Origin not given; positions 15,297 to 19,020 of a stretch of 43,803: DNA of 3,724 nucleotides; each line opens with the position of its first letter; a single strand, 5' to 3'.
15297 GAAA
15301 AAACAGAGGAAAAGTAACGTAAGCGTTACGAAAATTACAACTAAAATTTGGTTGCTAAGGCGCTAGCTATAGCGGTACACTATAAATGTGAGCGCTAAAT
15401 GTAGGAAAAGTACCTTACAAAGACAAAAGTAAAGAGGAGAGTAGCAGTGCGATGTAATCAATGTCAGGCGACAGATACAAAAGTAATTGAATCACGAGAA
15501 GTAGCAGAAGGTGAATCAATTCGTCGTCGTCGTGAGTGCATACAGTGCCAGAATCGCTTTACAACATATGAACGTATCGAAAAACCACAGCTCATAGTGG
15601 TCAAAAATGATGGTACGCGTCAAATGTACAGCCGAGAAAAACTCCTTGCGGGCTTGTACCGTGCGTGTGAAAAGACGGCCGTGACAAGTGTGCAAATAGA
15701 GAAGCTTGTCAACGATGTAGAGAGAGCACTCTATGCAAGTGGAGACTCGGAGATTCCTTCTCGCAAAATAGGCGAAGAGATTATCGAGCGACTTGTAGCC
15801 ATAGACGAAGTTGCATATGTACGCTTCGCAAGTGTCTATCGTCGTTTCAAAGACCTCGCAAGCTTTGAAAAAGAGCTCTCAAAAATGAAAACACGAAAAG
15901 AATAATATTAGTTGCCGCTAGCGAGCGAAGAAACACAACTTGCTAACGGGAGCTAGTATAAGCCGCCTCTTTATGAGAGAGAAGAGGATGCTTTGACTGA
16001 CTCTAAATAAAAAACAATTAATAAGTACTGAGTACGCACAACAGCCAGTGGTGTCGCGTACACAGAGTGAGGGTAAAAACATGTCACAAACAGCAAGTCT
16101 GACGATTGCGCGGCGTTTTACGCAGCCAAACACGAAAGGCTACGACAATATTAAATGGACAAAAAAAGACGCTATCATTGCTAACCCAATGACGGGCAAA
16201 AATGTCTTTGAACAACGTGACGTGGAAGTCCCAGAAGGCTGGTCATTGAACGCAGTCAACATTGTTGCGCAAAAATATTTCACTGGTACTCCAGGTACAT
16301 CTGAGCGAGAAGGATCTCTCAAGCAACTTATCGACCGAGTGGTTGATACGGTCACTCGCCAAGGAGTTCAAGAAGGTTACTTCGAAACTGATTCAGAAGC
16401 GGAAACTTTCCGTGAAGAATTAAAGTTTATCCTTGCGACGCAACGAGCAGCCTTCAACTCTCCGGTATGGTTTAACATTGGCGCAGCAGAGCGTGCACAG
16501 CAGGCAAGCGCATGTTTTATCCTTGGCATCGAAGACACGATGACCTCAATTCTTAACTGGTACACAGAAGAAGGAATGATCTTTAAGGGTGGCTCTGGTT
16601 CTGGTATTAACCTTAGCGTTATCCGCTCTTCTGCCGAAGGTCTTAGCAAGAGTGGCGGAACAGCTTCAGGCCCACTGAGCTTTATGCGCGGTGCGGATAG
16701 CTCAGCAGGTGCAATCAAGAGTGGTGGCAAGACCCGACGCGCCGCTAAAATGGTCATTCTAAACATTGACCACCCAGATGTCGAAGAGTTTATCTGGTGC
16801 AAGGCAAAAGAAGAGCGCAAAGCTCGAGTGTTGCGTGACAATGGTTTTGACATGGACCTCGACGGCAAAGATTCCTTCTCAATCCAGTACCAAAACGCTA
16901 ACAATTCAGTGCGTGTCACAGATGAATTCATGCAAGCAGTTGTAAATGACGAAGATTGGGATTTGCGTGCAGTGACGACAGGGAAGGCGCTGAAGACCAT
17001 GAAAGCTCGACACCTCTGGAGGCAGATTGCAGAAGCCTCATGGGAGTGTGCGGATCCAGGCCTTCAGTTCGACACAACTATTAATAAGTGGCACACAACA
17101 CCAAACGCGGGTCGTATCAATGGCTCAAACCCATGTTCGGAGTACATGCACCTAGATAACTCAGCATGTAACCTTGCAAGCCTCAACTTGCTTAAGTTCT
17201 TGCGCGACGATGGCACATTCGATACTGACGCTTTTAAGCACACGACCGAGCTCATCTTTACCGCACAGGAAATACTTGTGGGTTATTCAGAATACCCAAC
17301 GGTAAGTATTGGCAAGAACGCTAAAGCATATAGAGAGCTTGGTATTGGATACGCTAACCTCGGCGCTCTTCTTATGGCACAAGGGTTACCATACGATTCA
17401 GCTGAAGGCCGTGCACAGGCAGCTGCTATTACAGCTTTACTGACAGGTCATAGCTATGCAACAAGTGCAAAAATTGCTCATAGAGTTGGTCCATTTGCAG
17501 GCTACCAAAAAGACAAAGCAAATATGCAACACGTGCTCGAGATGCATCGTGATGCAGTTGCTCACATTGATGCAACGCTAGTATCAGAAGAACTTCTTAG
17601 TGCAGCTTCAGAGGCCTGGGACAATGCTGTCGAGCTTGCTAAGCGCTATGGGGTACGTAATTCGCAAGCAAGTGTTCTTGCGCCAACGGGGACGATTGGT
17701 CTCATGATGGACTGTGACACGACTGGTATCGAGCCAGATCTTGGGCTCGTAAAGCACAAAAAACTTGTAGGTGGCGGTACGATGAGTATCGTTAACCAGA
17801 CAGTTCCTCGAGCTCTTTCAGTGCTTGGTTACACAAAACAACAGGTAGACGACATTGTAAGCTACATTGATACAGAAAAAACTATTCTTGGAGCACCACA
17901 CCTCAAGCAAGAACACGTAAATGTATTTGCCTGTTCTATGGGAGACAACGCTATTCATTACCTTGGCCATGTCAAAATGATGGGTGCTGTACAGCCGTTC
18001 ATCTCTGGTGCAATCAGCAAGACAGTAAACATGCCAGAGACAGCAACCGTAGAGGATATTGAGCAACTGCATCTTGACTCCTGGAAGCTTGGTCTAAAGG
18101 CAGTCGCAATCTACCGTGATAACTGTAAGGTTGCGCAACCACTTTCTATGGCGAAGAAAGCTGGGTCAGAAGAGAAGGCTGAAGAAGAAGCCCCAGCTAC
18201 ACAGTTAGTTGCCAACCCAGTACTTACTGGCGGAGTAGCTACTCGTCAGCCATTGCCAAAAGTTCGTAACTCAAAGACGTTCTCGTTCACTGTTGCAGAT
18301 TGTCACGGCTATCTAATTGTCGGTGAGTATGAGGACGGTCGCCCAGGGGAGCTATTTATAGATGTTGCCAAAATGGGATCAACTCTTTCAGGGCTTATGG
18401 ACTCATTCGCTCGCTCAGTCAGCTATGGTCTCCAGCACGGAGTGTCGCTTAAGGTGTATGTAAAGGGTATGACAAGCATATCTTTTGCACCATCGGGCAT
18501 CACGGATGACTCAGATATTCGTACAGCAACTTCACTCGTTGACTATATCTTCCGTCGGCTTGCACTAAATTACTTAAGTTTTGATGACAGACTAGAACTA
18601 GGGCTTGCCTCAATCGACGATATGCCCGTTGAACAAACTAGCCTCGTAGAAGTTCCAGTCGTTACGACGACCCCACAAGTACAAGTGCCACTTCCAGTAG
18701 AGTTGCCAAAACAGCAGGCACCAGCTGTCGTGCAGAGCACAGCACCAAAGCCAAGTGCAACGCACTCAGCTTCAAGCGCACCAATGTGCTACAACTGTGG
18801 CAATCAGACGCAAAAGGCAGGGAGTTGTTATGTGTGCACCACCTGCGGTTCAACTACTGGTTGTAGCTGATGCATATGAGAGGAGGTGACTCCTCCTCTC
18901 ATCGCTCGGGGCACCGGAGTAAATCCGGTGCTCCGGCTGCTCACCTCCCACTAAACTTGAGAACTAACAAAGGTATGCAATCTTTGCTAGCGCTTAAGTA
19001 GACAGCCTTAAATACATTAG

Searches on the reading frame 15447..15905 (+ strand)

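Call 11: search_protein_families(library=pfam, proteins=[window:15447-15905:+])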
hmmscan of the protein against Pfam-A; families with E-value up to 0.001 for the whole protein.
window:15447-15905:+ (152 aa): 2 families
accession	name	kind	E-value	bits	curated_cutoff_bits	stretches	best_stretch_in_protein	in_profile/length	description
PF03477.21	ATP-cone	-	7.4e-19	68.5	25.8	1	50-136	2-87/88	ATP cone domain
PF22811.2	Zn_ribbon_NrdR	-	7.9e-19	67.8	27.2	1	1-42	1-42/42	Transcriptional repressor NrdR-like, N-terminal domain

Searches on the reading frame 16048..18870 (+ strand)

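Call 11: search_protein_families(library=pfam, proteins=[window:16048-18870:+])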
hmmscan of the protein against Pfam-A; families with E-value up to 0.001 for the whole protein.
window:16048-18870:+ (940 aa): 3 families
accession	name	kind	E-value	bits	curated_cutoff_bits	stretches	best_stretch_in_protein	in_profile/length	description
PF02867.20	Ribonuc_red_lgC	-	9.8e-142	473.7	23.9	1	154-689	1-523/523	Ribonucleotide reductase, barrel domain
PF08471.15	Ribonuc_red_2_N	-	3.8e-19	69.2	27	1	49-132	1-103/103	Class II vitamin B12-dependent ribonucleotide reductase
PF12637.14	TSCPD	-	3.9e-09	37.1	22.8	1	751-839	11-85/88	TSCPD domain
